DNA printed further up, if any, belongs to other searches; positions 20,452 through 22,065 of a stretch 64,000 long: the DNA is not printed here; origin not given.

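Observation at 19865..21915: DprE1/DprE2-like heteromeric epimerase pair in a Bacteroidota genome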

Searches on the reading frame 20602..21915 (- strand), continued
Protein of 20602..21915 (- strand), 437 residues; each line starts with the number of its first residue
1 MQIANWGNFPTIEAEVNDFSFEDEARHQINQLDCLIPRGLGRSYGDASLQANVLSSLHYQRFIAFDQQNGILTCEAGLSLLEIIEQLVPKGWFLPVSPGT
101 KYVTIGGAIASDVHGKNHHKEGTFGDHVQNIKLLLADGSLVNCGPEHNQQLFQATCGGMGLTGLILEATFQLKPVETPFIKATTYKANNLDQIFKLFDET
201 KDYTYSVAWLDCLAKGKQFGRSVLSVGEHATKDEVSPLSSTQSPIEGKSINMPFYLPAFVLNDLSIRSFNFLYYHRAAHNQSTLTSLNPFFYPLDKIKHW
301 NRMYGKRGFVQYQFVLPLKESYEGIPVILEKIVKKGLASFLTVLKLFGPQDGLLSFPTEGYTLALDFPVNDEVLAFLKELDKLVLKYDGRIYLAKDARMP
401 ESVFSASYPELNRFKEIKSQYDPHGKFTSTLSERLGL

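Call 25: find_related_loci(query=A1, collection=genome_contigs, flank=10000)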
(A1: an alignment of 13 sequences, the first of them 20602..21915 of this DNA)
Query A1 (437 aa) in genome_contigs; peptide patterns used: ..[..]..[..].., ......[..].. (x = any residue, [..] = any of these).
599 stretches matched a pattern (row limit reached: there are more); 594 encode a relative of the query (tblastn E <= 1e-3); the best 80 are kept; 80 distinct loci.
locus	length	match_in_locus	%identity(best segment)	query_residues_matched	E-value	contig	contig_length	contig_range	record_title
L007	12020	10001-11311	54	3-437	1e-160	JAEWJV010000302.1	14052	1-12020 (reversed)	MAG: Bacteroidetes bacterium isolate OH_PBrB_162 k127_377932, whole genome shotgun sequence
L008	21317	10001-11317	52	2-437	8e-161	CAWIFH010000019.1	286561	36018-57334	MAG: uncultured Cytophagales bacterium isolate MFD01721.bin.3.224 genome assembly, contig: contig_68743, whole genome sh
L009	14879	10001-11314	53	2-437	3e-160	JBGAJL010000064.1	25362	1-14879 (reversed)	MAG: Flavitalea sp. isolate MAG_AAO_H125.50 AAOH125-50_opera_contig_3876, whole genome shotgun sequence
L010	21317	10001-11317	54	2-437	4e-160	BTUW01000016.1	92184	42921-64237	MAG: Chlorobiota bacterium AMX-MBFR-49 DNA, sequence16, whole genome shotgun sequence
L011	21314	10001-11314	53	2-437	6e-160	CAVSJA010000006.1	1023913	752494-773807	MAG: uncultured Chitinophagaceae bacterium isolate MFD02360.bin.2.240 genome assembly, contig: contig_374, whole genome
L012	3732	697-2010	54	3-437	1e-165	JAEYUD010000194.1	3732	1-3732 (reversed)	MAG: Bacteroidetes bacterium isolate OH_CBlB_156 k127_3627827, whole genome shotgun sequence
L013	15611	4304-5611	54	2-435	2e-159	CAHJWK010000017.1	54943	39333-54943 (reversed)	Chitinophagaceae bacterium isolate Lichen_MAGs_lobaria6 genome assembly, contig: NODE_669_length_54943_cov_2.566854, who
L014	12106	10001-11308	53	2-435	1e-158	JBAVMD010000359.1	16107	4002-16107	MAG: Chitinophagaceae bacterium isolate MFD02377_ilm_asm_bin7 k127_297408, whole genome shotgun sequence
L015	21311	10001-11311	53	3-437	1e-158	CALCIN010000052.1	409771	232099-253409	MAG TPA_asm: uncultured Chitinophagaceae bacterium isolate SRR4028141_bin.93_CONCOCT_v1.1_MAG genome assembly, contig: E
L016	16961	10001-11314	53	2-437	8e-157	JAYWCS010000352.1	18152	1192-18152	MAG: Bacteroidota bacterium isolate GL94_UP_metabinner_1 GL94_UP_metabinner_1_351, whole genome shotgun sequence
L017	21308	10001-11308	51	2-435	1e-156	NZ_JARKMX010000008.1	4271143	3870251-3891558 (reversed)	Paraflavitalea pollutisoli strain H1-2-19X velvet_auto_105_8, whole genome shotgun sequence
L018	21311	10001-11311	53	3-437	1e-156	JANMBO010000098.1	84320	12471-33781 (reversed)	MAG: Chitinophagaceae bacterium isolate OTE_1_metabat_316 OTE_1_k141_1652756, whole genome shotgun sequence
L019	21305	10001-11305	52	3-435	1e-156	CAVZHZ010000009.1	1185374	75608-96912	MAG: uncultured Chitinophagaceae bacterium isolate MFD04651.bin.1.127 genome assembly, contig: contig_23, whole genome s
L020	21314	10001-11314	52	2-437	8e-156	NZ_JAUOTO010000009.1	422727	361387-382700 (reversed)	Flavitalea sp. BT771 NODE_9_length_422727_cov_18.529199, whole genome shotgun sequence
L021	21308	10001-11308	52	2-435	5e-156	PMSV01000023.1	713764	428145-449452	MAG: Chitinophagaceae bacterium isolate palsa_947 73.20110700_P1S.19_contig_148, whole genome shotgun sequence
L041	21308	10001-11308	53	2-437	6e-152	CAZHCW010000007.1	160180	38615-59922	MAG TPA_asm: uncultured Ignavibacteriaceae bacterium isolate binchicken_co269_63 genome assembly, contig: NODE_89_length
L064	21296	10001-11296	49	1-437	2e-143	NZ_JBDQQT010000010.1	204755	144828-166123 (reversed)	Pseudomonas sp. CAU 1711 contig10, whole genome shotgun sequence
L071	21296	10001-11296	50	1-437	7e-140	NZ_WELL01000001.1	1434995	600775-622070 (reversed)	Pseudomonas sp. L-22-4S-12 NODE_1_length_1434995_cov_401.432829, whole genome shotgun sequence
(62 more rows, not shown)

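Call 36: find_encoding_contigs(protein=P0001, flank=10000, max_places=3)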
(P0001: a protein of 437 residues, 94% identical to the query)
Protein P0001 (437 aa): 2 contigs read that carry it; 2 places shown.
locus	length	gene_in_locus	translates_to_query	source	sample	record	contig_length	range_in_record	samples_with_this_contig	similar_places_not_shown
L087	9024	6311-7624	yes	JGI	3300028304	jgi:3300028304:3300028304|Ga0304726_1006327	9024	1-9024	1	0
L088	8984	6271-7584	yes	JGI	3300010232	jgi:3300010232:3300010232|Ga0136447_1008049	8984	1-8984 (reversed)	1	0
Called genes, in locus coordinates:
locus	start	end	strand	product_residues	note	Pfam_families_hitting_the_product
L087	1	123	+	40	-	?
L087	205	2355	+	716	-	PF00754:F5_F8_type_C (weak)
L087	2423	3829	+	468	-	PF00144:Beta-lactamase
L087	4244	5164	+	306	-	PF01073:3Beta_HSD, PF01370:Epimerase, PF02719:Polysacc_synt_2, PF04321:RmlD_sub_bind, PF05368:NmrA (weak), PF13460:NAD_binding_10, PF16363:GDP_Man_Dehyd, PF07993:NAD_binding_4 (weak)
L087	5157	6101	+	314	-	PF01073:3Beta_HSD (faint), PF01370:Epimerase, PF04321:RmlD_sub_bind, PF16363:GDP_Man_Dehyd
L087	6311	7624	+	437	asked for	PF01565:FAD_binding_4, PF04030:ALO (weak)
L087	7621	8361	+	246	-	PF00106:adh_short, PF13561:adh_short_C2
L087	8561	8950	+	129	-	PF09685:MamF_MmsF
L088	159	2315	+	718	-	PF00754:F5_F8_type_C (weak)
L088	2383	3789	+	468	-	PF00144:Beta-lactamase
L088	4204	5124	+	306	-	PF01073:3Beta_HSD, PF01370:Epimerase, PF02719:Polysacc_synt_2, PF04321:RmlD_sub_bind, PF05368:NmrA (weak), PF13460:NAD_binding_10, PF16363:GDP_Man_Dehyd, PF07993:NAD_binding_4 (weak)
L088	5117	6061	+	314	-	PF01073:3Beta_HSD (faint), PF01370:Epimerase, PF04321:RmlD_sub_bind, PF16363:GDP_Man_Dehyd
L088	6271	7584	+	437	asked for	PF01565:FAD_binding_4, PF04030:ALO (weak)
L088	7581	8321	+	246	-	PF00106:adh_short, PF13561:adh_short_C2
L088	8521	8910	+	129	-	PF09685:MamF_MmsF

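Call 37: find_encoding_contigs(protein=P0002, flank=10000, max_places=3)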
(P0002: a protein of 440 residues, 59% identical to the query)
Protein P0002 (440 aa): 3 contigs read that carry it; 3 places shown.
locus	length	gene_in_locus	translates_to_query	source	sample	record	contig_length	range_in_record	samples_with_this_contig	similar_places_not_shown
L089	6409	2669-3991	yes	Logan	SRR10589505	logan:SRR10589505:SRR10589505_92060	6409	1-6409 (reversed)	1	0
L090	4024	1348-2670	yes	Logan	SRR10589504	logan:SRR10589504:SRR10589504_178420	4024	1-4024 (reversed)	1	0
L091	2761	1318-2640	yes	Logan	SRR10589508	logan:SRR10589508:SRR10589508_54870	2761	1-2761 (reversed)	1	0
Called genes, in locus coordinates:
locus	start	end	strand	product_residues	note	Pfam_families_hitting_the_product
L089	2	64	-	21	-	?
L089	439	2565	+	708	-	PF00009:GTP_EFTU, PF01926:MMR_HSR1 (weak), PF22042:EF-G_D2, PF03144:GTP_EFTU_D2, PF14492:EFG_III, PF03764:EFG_IV, PF00679:EFG_C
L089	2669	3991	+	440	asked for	PF01565:FAD_binding_4, PF04030:ALO (weak)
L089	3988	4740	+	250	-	PF00106:adh_short, PF08659:KR (weak), PF13561:adh_short_C2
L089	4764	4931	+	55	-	-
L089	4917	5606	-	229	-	PF09587:PGA_cap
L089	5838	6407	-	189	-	?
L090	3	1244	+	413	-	?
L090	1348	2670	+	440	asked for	PF01565:FAD_binding_4, PF04030:ALO (weak)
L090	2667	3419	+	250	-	PF00106:adh_short, PF08659:KR (weak), PF13561:adh_short_C2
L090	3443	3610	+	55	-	-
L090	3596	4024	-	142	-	?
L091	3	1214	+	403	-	?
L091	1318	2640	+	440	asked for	PF01565:FAD_binding_4, PF04030:ALO (weak)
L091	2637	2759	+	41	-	?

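Call 49: search_solved_structures(query=L002:9117-10004:+, max_evalue=0.001)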
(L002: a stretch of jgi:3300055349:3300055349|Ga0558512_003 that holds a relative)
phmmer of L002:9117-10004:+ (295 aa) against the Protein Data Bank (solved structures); distinct sequences matched with E-value up to 0.001: 3.
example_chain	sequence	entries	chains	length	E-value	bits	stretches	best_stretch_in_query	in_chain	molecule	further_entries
8j8j_D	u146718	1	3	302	3.6e-41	144.9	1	4-280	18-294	Decaprenyl-phosphate phosphoribosyltransferase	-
8j8k_A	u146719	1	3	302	1.3e-32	116.9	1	4-280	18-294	Decaprenyl-phosphate phosphoribosyltransferase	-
4tq3_A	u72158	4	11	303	1.1e-05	28.4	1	2-187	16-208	Prenyltransferase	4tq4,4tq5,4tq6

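Call 50: search_solved_structures(query=L002:7397-9115:-, max_evalue=1)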
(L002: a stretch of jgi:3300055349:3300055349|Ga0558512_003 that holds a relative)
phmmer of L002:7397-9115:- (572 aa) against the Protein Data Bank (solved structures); distinct sequences matched with E-value up to 1: 0.

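Call 51: search_protein_families(library=ncbifam, proteins=[L002:9117-10004:+, L002:7397-9115:-, L006:7351-8919:-], max_evalue=0.01)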
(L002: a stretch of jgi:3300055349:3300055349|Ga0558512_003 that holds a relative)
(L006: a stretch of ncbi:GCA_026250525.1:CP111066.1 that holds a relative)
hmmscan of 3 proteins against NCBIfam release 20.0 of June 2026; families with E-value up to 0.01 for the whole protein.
L002:9117-10004:+ (295 aa): 20 families
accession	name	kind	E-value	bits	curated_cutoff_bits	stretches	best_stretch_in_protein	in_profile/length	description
NF008977.0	PRK12324.1-2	equivalog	3.7e-72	243.2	234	1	2-287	4-289/297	decaprenyl-phosphate phosphoribosyltransferase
NF008978.0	PRK12324.1-4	equivalog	3.1e-65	220.2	207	1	3-287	35-321/322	decaprenyl-phosphate phosphoribosyltransferase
NF006088.0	PRK08238.1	equivalog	2.9e-53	181.2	351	1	3-281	195-476/482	UbiA family prenyltransferase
NF008976.0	PRK12324.1-1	equivalog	7.3e-52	176.6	474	1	5-281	23-299/306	decaprenyl-phosphate phosphoribosyltransferase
NF009523.0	PRK12884.1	equivalog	1.3e-17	63.9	269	1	35-173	37-171/279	prenyltransferase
NF009522.0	PRK12883.1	equivalog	1.6e-11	44.3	353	1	40-216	42-215/279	geranylgeranylglycerol-phosphate geranylgeranyltransferase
TIGR01475.1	ubiA_other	subfamily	2.6e-08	33.7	180.8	1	19-169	17-169/282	UbiA-like polyprenyltransferase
TIGR01473.1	cyoE_ctaB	equivalog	4.3e-07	30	210.3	1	2-281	2-275/281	heme o synthase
NF035940.1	prenyl_rel_EboC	equivalog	1.5e-06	27.8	250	1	48-122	52-124/292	UbiA-like protein EboC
NF005742.0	PRK07566.1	equivalog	2.3e-06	27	313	1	3-157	31-190/315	chlorophyll synthase ChlG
NF009521.0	PRK12882.1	equivalog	1.5e-05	24.4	296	1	44-168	48-169/280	geranylgeranylglycerol-phosphate geranylgeranyltransferase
NF009525.0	PRK12887.1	equivalog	3e-05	23.5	226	1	42-155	59-168/310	homogentisate phytyltransferase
NF009515.0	PRK12874.1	equivalog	3.4e-05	23.4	392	1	31-161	43-172/291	4-hydroxybenzoate polyprenyltransferase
NF041585.1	MqnP_Cj_Hp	exception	3.7e-05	23.3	375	1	30-158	35-162/281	menaquinone biosynthesis prenyltransferase MqnP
TIGR01474.1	ubiA_proteo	equivalog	3.9e-05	23.3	275.45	1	3-112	4-117/282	4-hydroxybenzoate octaprenyltransferase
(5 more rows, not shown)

L002:7397-9115:- (572 aa): 1 family
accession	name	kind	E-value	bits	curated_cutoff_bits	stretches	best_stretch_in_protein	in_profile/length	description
NF047440.1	LA3751_2_3_fam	subfamily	0.00023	20.1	200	1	96-250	84-237/460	LA_3751/LA_3752 family putative glycosyltransferase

L006:7351-8919:- (522 aa): 2 families
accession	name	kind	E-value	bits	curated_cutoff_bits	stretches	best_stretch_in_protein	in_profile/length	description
NF041481.1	beta_arabfuran_tase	equivalog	7.8e-13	47.3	1050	1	10-90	10-89/633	terminal beta-(1->2)-arabinofuranosyltransferase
NF047440.1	LA3751_2_3_fam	subfamily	0.0091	14.9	200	1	63-343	85-382/460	LA_3751/LA_3752 family putative glycosyltransferase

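Call 54: search_protein_families(library=pfam, proteins=[L010:5701-6615:-, L010:6617-7621:-, L010:7618-8727:-, L010:12152-13318:+, L010:13321-14487:+, L010:15075-15743:+, L010:15743-17725:+, L041:7731-8366:+, L041:8369-9331:+, L041:12073-14241:-], max_evalue=0.00001)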
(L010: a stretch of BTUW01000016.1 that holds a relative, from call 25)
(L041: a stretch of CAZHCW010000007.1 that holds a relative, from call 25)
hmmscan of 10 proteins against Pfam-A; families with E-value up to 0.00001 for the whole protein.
L010:5701-6615:- (304 aa): 1 family
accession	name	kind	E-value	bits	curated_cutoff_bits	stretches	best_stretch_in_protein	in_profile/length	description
PF00698.26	Acyl_transf_1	-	6.4e-39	134.7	32.7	1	7-279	3-272/319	Acyl transferase domain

L010:6617-7621:- (334 aa): 3 families
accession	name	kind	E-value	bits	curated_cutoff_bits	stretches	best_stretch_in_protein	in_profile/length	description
PF08541.16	ACP_syn_III_C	-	3.4e-33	114.1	26.6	1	242-331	1-90/90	3-Oxoacyl-[acyl-carrier-protein (ACP)] synthase III C terminal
PF08545.16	ACP_syn_III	-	5e-29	100.5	24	1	111-190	1-80/80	3-Oxoacyl-[acyl-carrier-protein (ACP)] synthase III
PF00108.29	Thiolase_N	-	3.1e-07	30.5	26.4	1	42-153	8-121/260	Thiolase, N-terminal domain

L010:7618-8727:- (369 aa): 1 family
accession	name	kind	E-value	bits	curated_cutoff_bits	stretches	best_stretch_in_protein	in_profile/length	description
PF02504.20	FA_synthesis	-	6.5e-100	334.8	29.1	1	31-349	2-322/324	Fatty acid synthesis protein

L010:12152-13318:+ (388 aa): 5 families
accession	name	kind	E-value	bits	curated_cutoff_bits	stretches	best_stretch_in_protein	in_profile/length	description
PF01041.23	DegT_DnrJ_EryC1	-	5.2e-131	437.6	19.8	1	13-377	3-359/360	DegT/DnrJ/EryC1/StrS aminotransferase family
PF00155.27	Aminotran_1_2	-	1.3e-10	41.5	19.7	1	37-160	45-190/361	Aminotransferase class I and II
PF01212.27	Beta_elim_lyase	-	3.4e-09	36.9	27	1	31-212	29-227/288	Beta-eliminating lyase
PF01053.26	Cys_Met_Meta_PP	-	7.2e-08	31.8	27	1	34-208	52-225/381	Cys/Met metabolism PLP-dependent enzyme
PF05889.19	SepSecS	-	1.1e-07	31.4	21.1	1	49-198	71-237/389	O-phosphoseryl-tRNA(Sec) selenium transferase, SepSecS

L010:13321-14487:+ (388 aa): 1 family
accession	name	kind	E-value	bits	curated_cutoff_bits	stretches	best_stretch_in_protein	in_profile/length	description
PF02706.20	Wzz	-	2.2e-06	28.3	25.5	1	5-104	1-89/91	Chain length determinant protein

L010:15075-15743:+ (222 aa): 5 families
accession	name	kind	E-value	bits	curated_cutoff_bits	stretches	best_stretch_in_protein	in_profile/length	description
PF08241.18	Methyltransf_11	-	4.8e-14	53.2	21.2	1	32-116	2-95/95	Methyltransferase domain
PF13489.12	Methyltransf_23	-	7e-09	36.1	27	1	19-152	10-163/164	Methyltransferase domain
PF13649.12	Methyltransf_25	-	9.9e-07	29.8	27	1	72-112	55-97/97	Methyltransferase domain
PF08242.18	Methyltransf_12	-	3.9e-06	28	30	1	77-113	64-97/98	Methyltransferase domain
PF13847.12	Methyltransf_31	-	6.3e-06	26.4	27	0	75-118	66-111/145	Methyltransferase domain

L010:15743-17725:+ (660 aa): 4 families
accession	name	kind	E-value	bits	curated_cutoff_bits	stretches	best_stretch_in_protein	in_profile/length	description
PF00733.27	Asn_synthase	-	2e-58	199.2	21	1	278-596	2-311/354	Asparagine synthase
PF13537.11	GATase_7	-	3.8e-42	143.6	25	1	79-198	1-122/123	Glutamine amidotransferase domain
PF13522.11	GATase_6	-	7.2e-37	126.8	27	1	74-193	11-130/130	Glutamine amidotransferase domain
PF06508.19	QueC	-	4.2e-06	26.8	22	1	298-358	4-63/210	Queuosine biosynthesis protein QueC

L041:7731-8366:+ (211 aa): 1 family
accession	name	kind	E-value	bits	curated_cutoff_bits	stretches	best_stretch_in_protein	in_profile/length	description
PF03787.20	RAMPs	-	2.8e-19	70.8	22.1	1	13-200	1-189/189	RAMP superfamily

L041:8369-9331:+ (320 aa): 0 families

L041:12073-14241:- (722 aa): 5 families
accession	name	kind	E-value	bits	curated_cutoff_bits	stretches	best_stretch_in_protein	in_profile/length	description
PF14870.12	PSII_BNR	-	5.7e-33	114.9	27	1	102-228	9-138/303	Photosynthesis system II assembly factor YCF48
PF15902.12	Sortilin-Vps10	-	1e-19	71.1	33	0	475-575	2-116/446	Sortilin, neurotensin receptor 3,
PF19755.4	DUF6242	-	2.9e-15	57.2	29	0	115-185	145-217/217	Domain of unknown function (DUF6242)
PF02012.26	BNR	-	2.1e-10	39.4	27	0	178-185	3-10/12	BNR/Asp-box repeat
PF18962.6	Por_Secre_tail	-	5.8e-10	39.8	27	1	643-720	2-75/75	Secretion system C-terminal sorting domain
